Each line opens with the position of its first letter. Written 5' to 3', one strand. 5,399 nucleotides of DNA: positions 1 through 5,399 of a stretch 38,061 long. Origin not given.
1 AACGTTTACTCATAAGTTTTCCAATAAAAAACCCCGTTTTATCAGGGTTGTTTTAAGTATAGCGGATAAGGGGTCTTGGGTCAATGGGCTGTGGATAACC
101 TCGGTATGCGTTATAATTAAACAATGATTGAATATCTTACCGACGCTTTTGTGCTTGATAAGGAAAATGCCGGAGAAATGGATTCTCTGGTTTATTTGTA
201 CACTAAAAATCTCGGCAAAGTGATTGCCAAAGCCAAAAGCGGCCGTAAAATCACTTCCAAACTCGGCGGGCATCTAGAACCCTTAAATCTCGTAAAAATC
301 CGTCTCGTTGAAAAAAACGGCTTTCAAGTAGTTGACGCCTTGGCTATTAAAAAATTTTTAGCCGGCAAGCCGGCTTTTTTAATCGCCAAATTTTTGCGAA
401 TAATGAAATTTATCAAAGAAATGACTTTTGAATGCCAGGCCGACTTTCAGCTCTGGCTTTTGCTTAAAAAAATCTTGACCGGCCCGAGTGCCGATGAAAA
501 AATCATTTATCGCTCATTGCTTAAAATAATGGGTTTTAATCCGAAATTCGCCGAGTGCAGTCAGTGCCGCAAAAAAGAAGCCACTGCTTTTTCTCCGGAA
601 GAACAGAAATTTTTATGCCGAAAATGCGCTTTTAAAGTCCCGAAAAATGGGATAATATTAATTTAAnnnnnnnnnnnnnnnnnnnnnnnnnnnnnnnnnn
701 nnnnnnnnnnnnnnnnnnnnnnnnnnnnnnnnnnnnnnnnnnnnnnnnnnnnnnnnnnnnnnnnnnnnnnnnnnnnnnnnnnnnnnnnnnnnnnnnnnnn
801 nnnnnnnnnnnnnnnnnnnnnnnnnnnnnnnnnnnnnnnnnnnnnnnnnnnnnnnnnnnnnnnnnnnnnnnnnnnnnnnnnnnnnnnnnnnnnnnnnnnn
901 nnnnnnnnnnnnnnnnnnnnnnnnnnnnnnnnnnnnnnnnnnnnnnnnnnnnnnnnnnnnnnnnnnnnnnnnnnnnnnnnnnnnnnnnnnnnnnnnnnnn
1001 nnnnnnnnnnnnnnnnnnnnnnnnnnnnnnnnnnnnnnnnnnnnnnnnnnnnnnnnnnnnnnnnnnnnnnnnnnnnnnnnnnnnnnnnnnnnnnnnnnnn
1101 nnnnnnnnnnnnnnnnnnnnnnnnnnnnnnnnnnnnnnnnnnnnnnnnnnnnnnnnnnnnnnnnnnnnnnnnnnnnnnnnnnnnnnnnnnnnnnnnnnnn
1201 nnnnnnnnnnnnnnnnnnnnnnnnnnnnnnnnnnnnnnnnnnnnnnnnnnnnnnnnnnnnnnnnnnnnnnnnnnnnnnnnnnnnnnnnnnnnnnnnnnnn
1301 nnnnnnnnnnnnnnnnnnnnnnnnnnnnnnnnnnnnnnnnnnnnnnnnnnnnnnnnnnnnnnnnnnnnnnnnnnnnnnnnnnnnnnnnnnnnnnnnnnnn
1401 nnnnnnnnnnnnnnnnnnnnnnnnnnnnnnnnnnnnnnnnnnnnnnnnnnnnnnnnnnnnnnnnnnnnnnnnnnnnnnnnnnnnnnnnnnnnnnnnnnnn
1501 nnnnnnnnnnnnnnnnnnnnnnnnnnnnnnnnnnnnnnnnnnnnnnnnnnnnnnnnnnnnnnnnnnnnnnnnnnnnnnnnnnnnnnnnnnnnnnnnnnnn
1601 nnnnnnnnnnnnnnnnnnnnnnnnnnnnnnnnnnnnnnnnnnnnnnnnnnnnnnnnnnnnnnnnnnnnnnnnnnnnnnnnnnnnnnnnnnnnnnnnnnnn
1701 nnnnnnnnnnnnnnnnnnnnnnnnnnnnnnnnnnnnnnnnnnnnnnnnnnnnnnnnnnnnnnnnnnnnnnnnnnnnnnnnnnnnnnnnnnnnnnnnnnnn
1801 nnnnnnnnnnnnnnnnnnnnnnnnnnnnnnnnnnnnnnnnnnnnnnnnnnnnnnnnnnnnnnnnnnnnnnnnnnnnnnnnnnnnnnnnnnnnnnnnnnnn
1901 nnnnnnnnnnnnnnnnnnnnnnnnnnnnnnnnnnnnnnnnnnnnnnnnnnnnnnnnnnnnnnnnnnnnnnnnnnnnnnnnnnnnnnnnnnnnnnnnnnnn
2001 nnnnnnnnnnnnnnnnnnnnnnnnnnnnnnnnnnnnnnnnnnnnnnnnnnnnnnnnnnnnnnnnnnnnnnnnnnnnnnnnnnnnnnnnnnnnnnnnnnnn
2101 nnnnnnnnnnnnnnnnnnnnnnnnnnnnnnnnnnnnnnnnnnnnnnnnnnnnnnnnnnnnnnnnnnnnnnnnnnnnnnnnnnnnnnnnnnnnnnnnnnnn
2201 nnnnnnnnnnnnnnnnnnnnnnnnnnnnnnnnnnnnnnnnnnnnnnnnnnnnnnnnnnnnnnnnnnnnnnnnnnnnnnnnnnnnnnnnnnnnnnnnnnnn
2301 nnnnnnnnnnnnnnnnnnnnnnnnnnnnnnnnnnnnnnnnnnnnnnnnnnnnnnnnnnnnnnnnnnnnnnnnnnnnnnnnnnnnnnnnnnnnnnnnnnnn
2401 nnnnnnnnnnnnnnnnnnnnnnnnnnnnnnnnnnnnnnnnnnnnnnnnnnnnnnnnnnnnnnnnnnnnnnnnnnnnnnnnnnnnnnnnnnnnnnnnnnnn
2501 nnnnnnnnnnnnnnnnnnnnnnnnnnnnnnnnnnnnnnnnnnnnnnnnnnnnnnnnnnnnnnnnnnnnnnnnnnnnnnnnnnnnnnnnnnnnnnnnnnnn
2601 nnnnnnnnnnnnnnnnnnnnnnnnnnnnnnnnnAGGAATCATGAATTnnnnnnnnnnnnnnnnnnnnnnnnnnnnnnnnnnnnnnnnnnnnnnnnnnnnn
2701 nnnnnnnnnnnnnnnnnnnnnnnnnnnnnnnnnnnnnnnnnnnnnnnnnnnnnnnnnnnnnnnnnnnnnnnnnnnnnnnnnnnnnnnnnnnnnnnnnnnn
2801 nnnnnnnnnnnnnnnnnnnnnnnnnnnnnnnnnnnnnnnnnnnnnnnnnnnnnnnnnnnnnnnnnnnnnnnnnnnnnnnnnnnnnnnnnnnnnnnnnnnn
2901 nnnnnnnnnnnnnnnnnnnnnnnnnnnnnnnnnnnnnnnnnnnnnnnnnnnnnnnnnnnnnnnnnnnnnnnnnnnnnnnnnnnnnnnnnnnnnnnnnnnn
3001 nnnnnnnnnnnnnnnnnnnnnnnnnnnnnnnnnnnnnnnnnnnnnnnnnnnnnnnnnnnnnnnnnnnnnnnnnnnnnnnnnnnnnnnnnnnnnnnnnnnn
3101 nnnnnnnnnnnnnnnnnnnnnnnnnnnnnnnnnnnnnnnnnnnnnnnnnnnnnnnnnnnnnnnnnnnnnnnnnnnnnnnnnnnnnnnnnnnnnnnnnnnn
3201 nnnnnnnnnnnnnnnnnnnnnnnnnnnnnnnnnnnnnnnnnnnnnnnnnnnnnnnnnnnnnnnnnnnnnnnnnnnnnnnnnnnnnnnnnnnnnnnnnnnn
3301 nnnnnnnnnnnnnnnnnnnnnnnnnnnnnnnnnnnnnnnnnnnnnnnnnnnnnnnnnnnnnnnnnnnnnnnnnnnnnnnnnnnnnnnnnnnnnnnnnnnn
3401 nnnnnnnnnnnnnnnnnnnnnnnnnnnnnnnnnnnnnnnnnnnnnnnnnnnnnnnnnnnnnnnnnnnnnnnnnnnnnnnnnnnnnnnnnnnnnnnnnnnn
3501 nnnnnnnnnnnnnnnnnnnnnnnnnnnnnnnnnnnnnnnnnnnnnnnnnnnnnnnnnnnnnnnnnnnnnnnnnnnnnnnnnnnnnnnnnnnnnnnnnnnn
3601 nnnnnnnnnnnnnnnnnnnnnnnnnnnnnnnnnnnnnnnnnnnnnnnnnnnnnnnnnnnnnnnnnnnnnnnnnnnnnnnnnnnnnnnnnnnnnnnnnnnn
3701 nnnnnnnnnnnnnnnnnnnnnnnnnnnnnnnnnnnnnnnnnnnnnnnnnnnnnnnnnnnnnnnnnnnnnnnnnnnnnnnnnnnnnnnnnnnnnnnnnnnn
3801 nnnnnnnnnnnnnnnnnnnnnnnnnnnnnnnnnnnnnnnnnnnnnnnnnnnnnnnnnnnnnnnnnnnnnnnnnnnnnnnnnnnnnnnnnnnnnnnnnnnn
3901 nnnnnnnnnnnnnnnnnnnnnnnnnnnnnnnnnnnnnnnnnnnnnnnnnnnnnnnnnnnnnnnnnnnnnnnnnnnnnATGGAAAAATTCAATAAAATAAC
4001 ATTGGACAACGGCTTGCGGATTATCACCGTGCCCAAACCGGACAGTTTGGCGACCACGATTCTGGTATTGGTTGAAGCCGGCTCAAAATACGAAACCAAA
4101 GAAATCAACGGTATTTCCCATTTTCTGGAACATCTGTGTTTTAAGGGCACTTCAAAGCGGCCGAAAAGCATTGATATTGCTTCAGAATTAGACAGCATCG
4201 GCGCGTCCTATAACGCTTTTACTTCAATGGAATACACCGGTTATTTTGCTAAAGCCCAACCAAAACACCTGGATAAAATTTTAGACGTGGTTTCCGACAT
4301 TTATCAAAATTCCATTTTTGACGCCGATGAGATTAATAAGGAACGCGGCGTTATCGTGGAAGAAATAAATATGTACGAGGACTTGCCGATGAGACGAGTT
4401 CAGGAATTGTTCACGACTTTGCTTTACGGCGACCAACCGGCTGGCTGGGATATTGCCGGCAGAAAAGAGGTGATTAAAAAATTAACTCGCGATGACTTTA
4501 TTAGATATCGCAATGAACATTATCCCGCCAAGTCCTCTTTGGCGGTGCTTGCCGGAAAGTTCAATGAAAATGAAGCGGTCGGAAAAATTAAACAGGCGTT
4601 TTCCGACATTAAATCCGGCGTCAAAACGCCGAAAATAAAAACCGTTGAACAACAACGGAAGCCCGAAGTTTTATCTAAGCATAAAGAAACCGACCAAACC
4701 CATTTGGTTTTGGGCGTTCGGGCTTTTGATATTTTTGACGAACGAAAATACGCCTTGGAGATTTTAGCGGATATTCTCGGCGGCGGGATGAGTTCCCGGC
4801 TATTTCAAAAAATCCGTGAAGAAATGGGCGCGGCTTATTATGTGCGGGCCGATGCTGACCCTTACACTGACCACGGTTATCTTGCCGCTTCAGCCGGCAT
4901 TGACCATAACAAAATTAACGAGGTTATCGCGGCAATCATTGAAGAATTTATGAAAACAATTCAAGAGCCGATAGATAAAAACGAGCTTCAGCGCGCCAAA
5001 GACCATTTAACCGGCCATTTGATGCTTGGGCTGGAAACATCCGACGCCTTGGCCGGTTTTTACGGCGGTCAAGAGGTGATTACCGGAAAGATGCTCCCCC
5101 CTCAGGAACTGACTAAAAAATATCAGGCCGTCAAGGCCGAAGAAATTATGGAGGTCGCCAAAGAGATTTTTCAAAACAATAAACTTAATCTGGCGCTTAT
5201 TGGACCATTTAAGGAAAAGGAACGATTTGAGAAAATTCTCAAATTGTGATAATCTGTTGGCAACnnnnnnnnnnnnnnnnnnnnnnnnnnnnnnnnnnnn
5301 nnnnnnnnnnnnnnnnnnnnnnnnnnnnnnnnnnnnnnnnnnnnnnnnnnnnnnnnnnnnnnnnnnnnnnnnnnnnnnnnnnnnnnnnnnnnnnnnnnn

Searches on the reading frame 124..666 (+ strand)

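Call 7: search_protein_families(library=pfam, proteins=[window:124-666:+], max_evalue=0.001)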
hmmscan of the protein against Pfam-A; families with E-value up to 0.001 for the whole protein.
window:124-666:+ (180 aa): 2 families
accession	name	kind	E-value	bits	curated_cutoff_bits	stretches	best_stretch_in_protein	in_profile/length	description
PF11967.14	RecO_N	-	6.9e-13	48.9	27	1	1-72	1-73/80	Recombination protein O N terminal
PF02565.21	RecO_C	-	1.4e-05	25.3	22.1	1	97-174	17-101/157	Recombination protein O C terminal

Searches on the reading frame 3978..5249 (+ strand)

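Call 7: search_protein_families(library=pfam, proteins=[window:3978-5249:+], max_evalue=0.001)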
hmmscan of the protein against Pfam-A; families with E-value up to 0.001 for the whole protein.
window:3978-5249:+ (423 aa): 2 families
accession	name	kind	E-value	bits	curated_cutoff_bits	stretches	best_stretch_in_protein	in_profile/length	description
PF05193.26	Peptidase_M16_C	-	2e-39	135.8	23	1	168-342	1-179/181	Peptidase M16 inactive domain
PF00675.25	Peptidase_M16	-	3.2e-37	128.2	22.3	1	15-158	2-144/149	Insulinase (Peptidase family M16)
